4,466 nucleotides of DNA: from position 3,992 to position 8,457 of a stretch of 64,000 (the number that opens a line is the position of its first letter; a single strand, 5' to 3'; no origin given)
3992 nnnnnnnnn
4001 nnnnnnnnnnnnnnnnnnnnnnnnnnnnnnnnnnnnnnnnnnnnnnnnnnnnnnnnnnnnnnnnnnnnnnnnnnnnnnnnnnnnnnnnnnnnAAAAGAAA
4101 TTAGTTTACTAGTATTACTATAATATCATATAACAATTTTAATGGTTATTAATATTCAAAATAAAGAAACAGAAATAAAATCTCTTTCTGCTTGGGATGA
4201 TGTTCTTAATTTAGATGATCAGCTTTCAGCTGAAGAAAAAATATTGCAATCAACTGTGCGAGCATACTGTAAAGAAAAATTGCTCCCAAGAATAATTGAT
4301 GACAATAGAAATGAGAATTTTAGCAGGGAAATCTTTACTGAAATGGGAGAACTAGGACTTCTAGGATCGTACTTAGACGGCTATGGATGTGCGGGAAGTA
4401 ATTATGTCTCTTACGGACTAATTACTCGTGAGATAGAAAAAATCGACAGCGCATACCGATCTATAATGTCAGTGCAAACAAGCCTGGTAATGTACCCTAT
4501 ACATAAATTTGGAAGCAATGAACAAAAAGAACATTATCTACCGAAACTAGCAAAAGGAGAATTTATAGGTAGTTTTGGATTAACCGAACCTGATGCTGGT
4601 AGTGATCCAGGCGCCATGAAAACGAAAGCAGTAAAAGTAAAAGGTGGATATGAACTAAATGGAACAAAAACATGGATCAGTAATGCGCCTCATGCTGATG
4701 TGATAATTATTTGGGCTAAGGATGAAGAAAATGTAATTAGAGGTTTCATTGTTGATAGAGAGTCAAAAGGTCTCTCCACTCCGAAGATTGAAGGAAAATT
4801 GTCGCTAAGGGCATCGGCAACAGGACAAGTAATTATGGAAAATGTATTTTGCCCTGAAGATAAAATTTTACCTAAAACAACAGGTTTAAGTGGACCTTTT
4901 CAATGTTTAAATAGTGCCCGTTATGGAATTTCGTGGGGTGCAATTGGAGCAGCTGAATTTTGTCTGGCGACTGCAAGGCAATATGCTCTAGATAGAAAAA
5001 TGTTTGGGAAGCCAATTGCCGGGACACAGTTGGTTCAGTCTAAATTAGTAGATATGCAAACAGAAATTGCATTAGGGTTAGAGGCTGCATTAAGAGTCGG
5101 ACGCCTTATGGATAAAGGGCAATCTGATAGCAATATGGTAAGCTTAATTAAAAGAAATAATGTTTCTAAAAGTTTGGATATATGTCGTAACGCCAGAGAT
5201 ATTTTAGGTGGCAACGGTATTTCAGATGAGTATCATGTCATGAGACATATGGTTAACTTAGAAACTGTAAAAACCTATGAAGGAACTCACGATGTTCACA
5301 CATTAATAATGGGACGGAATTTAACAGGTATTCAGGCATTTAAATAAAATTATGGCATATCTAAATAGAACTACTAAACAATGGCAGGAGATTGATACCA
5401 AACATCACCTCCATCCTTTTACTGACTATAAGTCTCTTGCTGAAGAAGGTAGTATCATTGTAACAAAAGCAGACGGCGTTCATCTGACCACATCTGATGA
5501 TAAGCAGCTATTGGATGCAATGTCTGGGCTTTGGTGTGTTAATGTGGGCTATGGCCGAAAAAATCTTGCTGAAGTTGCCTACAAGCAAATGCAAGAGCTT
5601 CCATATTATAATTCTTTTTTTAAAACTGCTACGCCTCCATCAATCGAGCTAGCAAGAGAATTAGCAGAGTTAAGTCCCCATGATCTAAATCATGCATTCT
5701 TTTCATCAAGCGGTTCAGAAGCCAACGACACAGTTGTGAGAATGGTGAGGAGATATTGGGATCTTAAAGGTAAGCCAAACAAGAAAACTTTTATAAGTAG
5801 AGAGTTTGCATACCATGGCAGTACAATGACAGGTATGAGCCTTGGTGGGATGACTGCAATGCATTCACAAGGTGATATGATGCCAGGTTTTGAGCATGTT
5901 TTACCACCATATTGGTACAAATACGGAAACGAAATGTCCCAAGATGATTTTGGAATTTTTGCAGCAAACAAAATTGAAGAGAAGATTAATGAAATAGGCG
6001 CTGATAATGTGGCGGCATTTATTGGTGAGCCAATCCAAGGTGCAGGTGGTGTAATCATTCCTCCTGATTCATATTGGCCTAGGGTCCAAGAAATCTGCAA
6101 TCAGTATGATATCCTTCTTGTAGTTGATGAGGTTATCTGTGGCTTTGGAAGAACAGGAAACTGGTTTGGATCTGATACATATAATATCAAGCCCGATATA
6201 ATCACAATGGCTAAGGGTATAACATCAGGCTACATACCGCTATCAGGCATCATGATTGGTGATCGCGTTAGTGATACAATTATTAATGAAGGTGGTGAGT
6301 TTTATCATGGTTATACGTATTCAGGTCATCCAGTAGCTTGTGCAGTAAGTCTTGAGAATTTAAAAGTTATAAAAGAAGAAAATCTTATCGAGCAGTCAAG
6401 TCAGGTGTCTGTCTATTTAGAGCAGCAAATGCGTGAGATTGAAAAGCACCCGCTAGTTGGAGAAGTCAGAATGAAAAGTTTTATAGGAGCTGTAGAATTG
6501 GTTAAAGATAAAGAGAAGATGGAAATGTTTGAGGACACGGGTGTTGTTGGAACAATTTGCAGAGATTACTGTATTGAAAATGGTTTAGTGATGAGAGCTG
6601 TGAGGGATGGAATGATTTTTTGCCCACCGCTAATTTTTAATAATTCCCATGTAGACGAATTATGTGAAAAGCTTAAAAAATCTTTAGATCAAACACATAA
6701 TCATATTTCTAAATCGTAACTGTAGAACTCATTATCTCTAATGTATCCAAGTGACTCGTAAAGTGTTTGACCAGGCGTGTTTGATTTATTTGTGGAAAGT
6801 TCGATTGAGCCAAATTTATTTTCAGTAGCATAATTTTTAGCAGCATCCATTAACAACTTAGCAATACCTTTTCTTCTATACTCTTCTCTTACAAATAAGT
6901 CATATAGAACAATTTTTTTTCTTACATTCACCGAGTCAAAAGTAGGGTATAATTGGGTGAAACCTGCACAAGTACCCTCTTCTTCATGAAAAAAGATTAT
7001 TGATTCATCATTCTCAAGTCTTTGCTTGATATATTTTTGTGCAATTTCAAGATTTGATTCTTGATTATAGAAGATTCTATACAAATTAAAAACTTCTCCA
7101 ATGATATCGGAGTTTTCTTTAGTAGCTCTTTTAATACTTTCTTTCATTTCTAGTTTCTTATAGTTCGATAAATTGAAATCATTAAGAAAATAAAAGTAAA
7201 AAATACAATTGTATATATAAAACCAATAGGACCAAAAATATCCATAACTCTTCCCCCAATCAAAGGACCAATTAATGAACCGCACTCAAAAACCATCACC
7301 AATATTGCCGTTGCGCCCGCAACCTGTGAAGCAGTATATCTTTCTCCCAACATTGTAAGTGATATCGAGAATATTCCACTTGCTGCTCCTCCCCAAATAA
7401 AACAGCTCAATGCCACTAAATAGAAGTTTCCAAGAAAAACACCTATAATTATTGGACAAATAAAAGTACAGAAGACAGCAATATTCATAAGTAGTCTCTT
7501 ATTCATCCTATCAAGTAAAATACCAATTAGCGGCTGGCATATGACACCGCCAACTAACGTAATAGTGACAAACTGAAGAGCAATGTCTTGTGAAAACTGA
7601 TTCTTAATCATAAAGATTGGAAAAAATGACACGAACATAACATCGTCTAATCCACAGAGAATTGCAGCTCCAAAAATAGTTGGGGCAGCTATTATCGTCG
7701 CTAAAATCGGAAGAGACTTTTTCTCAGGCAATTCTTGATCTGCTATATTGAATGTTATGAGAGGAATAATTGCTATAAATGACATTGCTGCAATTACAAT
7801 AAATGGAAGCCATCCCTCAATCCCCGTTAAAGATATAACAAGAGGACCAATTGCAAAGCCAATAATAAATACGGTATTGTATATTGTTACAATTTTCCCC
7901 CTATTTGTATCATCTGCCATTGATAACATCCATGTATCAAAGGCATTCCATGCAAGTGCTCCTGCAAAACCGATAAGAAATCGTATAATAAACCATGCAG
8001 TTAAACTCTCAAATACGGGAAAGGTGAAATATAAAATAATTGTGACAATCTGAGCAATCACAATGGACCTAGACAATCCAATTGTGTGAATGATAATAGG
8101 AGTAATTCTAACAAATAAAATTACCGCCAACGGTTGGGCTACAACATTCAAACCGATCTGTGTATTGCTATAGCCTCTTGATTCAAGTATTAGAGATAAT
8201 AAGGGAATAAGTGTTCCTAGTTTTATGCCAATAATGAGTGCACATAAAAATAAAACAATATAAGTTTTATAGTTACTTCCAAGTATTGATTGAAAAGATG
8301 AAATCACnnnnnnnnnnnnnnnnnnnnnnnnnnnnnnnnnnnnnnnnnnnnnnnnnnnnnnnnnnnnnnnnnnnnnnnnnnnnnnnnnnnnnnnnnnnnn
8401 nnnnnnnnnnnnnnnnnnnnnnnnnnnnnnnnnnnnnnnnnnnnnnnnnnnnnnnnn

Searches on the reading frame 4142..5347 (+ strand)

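Call 16: search_protein_families(library=pfam, proteins=[window:4142-5347:+])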
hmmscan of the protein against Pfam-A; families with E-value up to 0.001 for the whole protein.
window:4142-5347:+ (401 aa): 4 families
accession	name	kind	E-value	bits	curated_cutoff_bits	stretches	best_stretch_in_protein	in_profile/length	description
PF02771.21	Acyl-CoA_dh_N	-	2e-31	109.1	22.9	1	30-140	2-113/113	Acyl-CoA dehydrogenase, N-terminal domain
PF00441.29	Acyl-CoA_dh_1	-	3.2e-28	99.2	22.4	1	249-394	4-149/150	Acyl-CoA dehydrogenase, C-terminal domain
PF02770.24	Acyl-CoA_dh_M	-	2.1e-23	82.8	33.3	1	144-235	1-97/97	Acyl-CoA dehydrogenase, middle domain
PF08028.16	Acyl-CoA_dh_2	-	1.5e-06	28.9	22.7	1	262-382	2-132/134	Acyl-CoA dehydrogenase, C-terminal domain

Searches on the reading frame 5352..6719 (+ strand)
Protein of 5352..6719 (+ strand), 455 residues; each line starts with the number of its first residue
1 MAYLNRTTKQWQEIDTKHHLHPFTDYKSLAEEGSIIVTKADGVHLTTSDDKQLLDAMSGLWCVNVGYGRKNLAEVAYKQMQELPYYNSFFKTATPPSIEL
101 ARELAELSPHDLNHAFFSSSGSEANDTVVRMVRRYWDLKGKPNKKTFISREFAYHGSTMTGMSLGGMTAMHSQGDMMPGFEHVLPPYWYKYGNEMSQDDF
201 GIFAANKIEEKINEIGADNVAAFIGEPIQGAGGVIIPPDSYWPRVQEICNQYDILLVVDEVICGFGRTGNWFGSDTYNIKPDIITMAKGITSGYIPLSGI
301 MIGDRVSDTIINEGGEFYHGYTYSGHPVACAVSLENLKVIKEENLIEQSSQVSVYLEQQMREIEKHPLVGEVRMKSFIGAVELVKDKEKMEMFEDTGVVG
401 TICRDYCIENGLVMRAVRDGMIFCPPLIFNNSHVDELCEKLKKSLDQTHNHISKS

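Call 16: search_protein_families(library=pfam, proteins=[window:5352-6719:+])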
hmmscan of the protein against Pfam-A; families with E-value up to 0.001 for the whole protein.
window:5352-6719:+ (455 aa): 1 family
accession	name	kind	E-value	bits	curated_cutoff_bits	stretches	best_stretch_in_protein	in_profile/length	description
PF00202.27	Aminotran_3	-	1e-92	311.4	30.5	1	34-444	10-402/403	Aminotransferase class-III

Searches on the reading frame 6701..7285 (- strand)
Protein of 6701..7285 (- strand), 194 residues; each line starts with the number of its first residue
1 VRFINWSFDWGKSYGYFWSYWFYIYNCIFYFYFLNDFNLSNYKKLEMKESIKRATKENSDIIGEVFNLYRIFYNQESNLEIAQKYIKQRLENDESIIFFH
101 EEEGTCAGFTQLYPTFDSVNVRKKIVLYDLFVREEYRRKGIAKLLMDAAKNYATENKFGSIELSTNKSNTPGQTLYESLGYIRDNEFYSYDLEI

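Call 16: search_protein_families(library=pfam, proteins=[window:6701-7285:-])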
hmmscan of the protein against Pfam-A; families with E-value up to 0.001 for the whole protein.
window:6701-7285:- (194 aa): 8 families
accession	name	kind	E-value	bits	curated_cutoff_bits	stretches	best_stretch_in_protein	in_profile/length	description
PF00583.31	Acetyltransf_1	-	5.5e-18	65.8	20.7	1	66-181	5-116/116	Acetyltransferase (GNAT) family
PF13673.13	Acetyltransf_10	-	2.5e-15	57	23.6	1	81-184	17-110/128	Acetyltransferase (GNAT) domain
PF13508.13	Acetyltransf_7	-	3e-13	50.4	27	1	95-182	3-83/84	Acetyltransferase (GNAT) domain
PF17013.11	Acetyltransf_15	-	6.3e-06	26.2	35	1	55-157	42-110/210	Putative acetyl-transferase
PF08445.16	FR47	-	1.6e-05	25.2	22.1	1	127-185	24-81/86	FR47-like protein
PF14542.12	Acetyltransf_CG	-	5.2e-05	23.7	30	1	123-157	23-57/80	GCN5-related N-acetyl-transferase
PF13302.13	Acetyltransf_3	-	6.4e-05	24.1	25.4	1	72-181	27-137/138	Acetyltransferase (GNAT) domain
PF13527.13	Acetyltransf_9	-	0.00065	20.1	25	0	62-157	10-105/127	Acetyltransferase (GNAT) domain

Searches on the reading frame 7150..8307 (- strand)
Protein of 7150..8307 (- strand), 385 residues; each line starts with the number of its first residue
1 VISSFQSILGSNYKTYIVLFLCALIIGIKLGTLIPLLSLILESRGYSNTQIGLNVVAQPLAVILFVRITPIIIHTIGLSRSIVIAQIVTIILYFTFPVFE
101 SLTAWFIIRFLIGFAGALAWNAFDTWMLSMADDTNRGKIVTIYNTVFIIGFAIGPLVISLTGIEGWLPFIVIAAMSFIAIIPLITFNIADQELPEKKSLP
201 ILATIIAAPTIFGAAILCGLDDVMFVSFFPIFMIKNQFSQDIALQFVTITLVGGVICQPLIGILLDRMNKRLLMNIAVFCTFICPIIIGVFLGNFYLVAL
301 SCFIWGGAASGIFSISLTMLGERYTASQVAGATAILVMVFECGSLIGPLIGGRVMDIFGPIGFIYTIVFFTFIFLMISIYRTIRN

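Call 16: search_protein_families(library=pfam, proteins=[window:7150-8307:-])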
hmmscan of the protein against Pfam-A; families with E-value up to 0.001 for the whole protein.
window:7150-8307:- (385 aa): 2 families
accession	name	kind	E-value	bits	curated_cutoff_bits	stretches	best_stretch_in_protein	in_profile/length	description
PF07690.21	MFS_1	-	7.7e-35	120.9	33.4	2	19-188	1-172/347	Major Facilitator Superfamily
PF12832.13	MFS_1_like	-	6.8e-17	62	25.2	2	14-156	212-356/373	MFS_1 like family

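Call 35: search_protein_families(library=ncbifam, proteins=[window:7150-8307:-], max_evalue=1e-10)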
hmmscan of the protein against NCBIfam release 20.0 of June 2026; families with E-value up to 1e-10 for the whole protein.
window:7150-8307:- (385 aa): 2 families
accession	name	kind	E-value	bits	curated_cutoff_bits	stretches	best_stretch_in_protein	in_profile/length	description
NF002962.0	PRK03633.1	equivalog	1.2e-24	87.1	361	1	12-379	3-369/382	MFS transporter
TIGR00880.1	2_A_01_02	superfamily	2.7e-11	43.7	131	0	247-383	4-138/141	multidrug resistance protein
